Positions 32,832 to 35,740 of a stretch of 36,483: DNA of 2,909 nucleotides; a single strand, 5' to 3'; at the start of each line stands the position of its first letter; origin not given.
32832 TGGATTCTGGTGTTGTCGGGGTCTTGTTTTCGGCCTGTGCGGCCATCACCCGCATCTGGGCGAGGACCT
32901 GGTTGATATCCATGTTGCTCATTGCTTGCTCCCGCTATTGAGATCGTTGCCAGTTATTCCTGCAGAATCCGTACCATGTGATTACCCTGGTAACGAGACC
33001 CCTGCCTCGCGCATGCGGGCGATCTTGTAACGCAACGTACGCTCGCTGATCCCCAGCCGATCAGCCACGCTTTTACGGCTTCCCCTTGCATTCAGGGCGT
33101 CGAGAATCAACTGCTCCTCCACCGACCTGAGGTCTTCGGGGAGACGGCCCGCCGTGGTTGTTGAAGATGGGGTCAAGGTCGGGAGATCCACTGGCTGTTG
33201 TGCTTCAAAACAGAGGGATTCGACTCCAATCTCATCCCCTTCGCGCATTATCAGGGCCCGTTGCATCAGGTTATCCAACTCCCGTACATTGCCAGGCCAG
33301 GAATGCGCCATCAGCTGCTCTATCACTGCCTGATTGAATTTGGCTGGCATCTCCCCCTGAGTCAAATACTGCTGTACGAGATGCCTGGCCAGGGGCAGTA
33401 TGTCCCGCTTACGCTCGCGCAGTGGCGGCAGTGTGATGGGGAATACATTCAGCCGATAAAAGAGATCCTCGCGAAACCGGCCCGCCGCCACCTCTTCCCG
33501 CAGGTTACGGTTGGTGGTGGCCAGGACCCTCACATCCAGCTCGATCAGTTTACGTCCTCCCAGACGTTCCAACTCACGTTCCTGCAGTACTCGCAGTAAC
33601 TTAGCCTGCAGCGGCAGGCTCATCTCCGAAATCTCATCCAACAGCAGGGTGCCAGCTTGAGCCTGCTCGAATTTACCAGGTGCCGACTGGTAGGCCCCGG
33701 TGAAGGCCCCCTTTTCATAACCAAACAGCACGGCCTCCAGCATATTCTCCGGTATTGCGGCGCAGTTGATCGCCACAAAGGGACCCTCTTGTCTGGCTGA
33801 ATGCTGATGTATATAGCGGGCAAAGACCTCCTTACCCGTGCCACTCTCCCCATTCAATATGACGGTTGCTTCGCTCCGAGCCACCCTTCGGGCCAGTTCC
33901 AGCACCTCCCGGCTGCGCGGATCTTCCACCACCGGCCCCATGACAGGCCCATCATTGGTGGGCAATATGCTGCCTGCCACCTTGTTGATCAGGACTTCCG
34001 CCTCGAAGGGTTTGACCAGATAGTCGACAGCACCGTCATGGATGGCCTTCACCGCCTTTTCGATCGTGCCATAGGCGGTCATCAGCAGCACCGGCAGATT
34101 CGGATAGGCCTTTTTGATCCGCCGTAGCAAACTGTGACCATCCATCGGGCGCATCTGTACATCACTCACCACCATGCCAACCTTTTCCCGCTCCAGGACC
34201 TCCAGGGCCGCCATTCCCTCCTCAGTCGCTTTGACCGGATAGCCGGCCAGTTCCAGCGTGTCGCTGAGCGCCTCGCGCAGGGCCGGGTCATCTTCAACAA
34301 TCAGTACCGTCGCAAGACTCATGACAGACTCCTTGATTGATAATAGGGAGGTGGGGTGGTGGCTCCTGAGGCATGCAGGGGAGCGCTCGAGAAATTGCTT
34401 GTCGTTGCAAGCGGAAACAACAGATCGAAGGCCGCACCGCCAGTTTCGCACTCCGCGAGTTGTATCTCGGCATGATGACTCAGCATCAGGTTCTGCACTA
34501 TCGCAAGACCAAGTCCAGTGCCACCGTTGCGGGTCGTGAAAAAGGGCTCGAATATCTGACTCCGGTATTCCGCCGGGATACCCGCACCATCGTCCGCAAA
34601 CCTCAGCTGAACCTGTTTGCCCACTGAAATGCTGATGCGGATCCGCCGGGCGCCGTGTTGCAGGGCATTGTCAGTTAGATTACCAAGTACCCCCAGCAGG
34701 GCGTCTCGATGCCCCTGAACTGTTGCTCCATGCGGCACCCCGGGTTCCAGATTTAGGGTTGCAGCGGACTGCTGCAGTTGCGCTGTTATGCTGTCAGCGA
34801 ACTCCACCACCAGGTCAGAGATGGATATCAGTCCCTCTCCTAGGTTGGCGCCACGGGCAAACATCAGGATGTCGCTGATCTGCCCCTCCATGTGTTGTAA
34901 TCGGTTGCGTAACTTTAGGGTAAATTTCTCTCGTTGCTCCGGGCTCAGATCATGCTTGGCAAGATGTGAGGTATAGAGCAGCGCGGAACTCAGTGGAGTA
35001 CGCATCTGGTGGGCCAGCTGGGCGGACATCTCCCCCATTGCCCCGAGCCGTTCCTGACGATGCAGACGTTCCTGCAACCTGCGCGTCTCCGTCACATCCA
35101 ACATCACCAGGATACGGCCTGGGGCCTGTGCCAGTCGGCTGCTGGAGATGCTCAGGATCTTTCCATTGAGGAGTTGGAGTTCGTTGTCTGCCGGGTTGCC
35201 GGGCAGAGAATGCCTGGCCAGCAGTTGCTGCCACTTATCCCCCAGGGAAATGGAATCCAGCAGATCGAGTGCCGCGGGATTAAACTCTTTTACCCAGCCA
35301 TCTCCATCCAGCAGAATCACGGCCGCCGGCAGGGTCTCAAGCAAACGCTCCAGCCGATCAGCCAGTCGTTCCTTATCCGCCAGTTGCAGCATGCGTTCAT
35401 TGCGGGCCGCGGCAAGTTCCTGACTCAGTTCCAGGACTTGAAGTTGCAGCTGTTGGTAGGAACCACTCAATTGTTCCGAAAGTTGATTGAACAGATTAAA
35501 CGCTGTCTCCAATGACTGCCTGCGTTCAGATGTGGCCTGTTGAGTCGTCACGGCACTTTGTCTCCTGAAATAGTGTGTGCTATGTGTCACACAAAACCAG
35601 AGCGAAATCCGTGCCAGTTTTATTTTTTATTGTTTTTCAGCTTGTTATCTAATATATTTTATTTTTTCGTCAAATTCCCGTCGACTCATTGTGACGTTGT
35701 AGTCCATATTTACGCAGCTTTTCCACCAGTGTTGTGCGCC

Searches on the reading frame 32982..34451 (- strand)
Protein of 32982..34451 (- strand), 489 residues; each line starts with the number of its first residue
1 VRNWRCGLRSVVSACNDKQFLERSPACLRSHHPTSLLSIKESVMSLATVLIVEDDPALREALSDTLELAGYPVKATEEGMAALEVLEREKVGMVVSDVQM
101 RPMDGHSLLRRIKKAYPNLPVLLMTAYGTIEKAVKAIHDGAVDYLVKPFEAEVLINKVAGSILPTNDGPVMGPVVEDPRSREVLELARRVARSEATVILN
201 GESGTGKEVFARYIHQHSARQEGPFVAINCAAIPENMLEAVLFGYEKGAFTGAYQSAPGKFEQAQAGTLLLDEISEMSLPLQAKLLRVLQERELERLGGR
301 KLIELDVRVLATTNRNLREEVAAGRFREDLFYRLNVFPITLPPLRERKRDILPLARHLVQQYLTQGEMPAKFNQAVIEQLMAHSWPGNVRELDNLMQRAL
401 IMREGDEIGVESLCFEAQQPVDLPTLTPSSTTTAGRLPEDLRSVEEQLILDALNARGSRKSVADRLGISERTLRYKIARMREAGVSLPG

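Call 7: search_protein_families(library=ncbifam, proteins=[window:32982-34451:-], max_evalue=0.00001)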
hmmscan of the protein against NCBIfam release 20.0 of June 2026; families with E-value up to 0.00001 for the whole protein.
window:32982-34451:- (489 aa): 101 families (the best 25 are shown)
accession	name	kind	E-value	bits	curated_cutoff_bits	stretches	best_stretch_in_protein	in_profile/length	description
NF008469.0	PRK11361.1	equivalog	4.3e-123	411.4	714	2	176-478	148-452/461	acetoacetate metabolism transcriptional regulator AtoC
TIGR01818.1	ntrC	equivalog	1.6e-118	396.5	558.6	1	49-477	1-460/463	nitrogen regulation protein NR(I)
NF050807.1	TransRegFlbDCaul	equivalog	1.2e-114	383.7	750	1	73-488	27-446/454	sigma-54-dependent transcriptional regulator FlbD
TIGR02915.1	PEP_resp_reg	equivalog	1.1e-107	360.7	502.6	1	49-475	1-437/445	PEP-CTERM-box response regulator transcription factor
TIGR01817.1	nifA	equivalog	2.5e-102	343.3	528.85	1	176-426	201-451/534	nif-specific transcriptional activator NifA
NF011695.0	PRK15115.1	equivalog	2.4e-100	336.4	763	1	47-402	7-367/445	two-component system response regulator GlrR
NF007689.0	PRK10365.1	equivalog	3.8e-99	332.4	760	1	48-479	7-441/441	sigma-54-dependent response regulator transcription factor ZraR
NF049963.1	RespRegFlgRCampy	domain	1.2e-98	330.7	750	2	179-422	142-386/429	fla regulon two-component system response regulator FlgR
NF008176.1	PRK10923.1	equivalog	1.2e-96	324.1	620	1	47-421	4-392/469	nitrogen regulation protein NR(I)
NF041946.1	LuxO_transreg_Vib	equivalog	2.4e-95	320.1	800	1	69-420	19-383/463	quorum-sensing sigma-54 dependent transcriptional regulator LuxO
NF041552.1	TF_PrdR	equivalog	3.6e-95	319.4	795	1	182-478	278-574/577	sigma-54 dependent transcriptional regulator PrdR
NF051870.1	NAssimRespRegNtrX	equivalog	4.1e-95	319.3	600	2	182-409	150-374/452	nitrogen assimilation response regulator NtrX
TIGR02329.1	propionate_PrpR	equivalog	1e-89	301.6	499.2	1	176-474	217-521/526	propionate catabolism operon regulatory protein PrpR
NF003451.0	PRK05022.1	equivalog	2.2e-89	300.5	476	1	186-468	205-496/512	nitric oxide reductase transcriptional regulator NorR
NF038308.1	RNA_repair_RtcR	equivalog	1.5e-86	291.3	650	1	177-419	186-438/530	RNA repair transcriptional activator RtcR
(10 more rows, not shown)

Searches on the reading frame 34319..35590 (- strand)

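Call 7: search_protein_families(library=ncbifam, proteins=[window:34319-35590:-], max_evalue=0.00001)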
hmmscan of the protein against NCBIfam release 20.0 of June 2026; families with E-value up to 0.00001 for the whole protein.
window:34319-35590:- (423 aa): 75 families (the best 25 are shown)
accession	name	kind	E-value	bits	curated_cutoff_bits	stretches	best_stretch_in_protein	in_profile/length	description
NF008468.0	PRK11360.1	equivalog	2.3e-46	158.4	646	1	81-398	271-612/616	two-component system sensor histidine kinase AtoS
NF007688.0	PRK10364.1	equivalog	8.3e-33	113.8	479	1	169-397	224-454/460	two-component system sensor histidine kinase ZraS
TIGR02966.1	phoR_proteo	equivalog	1e-29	103.6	334.2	1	75-392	3-333/333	phosphate regulon sensor histidine kinase PhoR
NF046044.1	PnpS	equivalog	5.7e-29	101.3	400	1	47-393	24-390/390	two-component system histidine kinase PnpS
NF010411.0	PRK13837.1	equivalog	2.2e-27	95.5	647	1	166-402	431-683/828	two-component system VirA-like sensor kinase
NF007898.0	PRK10604.1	equivalog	2.4e-26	92.9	478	1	188-398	215-427/433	two-component system sensor histidine kinase RstB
NF052574.1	HisKinEspCMyxo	equivalog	2.3e-25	88.9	1200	1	163-405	395-649/785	serine histidine kinase EspC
NF008312.0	PRK11100.1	equivalog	3.5e-24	85.5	356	1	189-394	260-474/477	two-component system sensor histidine kinase CreC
NF007007.0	PRK09470.1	equivalog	4.9e-24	85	486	1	190-396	250-461/463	envelope stress sensor histidine kinase CpxA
NF040750.1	tetrathio_HK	equivalog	4.8e-22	78.2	750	1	169-381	322-541/555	tetrathionate respiration histidine kinase TtrS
NF053855.1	HisKinPhoRBctds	equivalog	1.9e-21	76.2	500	1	187-388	363-577/583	two-component system sensor histidine kinase PhoR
NF033092.0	HK_WalK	equivalog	2.7e-21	75.8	725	1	150-393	346-593/594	cell wall metabolism sensor histidine kinase WalK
NF006800.0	PRK09303.1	equivalog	2.8e-21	75.9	342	1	149-396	123-379/383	histidine kinase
TIGR01386.1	cztS_silS_copS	subfamily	3.6e-21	75.7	292.55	1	187-393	243-457/457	heavy metal sensor histidine kinase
NF041777.1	sens_FixL_Rhizob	equivalog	1.2e-20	73.7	850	1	170-397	247-484/485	sensor protein FixL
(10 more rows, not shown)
